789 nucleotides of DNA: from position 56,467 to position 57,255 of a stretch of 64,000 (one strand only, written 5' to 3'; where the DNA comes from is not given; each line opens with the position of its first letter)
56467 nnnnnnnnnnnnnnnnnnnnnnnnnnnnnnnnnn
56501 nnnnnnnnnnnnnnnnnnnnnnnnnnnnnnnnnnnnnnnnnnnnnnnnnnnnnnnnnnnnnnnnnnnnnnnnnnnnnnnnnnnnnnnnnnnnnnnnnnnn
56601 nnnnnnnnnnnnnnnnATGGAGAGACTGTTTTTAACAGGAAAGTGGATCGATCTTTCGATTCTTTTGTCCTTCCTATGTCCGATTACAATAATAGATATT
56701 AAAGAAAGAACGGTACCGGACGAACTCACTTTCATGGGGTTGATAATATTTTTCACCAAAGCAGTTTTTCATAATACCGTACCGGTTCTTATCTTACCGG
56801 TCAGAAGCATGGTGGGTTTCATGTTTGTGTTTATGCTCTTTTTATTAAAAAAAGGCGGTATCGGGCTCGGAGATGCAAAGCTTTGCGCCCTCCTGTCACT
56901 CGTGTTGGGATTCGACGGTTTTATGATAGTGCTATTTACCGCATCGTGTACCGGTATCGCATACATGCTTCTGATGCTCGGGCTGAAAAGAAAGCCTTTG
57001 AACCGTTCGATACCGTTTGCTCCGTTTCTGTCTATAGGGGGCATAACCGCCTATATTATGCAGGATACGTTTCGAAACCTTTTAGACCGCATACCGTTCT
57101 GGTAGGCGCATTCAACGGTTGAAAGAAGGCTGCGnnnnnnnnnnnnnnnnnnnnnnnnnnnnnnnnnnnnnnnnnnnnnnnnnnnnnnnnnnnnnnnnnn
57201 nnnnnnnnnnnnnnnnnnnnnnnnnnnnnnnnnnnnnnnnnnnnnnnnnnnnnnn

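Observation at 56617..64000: Compact type II secretion / pseudopilus gene cluster on a lower-GC segment, running off the window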

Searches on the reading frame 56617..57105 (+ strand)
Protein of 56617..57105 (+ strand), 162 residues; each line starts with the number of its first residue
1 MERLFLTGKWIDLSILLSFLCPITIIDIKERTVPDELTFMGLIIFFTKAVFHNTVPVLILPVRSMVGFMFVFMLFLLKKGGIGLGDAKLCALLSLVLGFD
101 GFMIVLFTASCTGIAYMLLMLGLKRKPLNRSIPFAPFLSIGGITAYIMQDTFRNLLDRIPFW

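Call 3: search_protein_families(library=pfam, proteins=[window:56617-57105:+], max_evalue=0.01)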
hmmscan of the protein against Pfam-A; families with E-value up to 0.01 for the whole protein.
window:56617-57105:+ (162 aa): 1 family
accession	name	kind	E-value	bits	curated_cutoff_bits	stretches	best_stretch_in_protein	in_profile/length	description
PF01478.23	Peptidase_A24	-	1.6e-17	64.3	26.5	1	15-118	2-104/104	Type IV leader peptidase family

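Call 5: search_protein_families(library=ncbifam, proteins=[window:56617-57105:+], max_evalue=0.01)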
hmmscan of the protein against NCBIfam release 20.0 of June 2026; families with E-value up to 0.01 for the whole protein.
window:56617-57105:+ (162 aa): 0 families
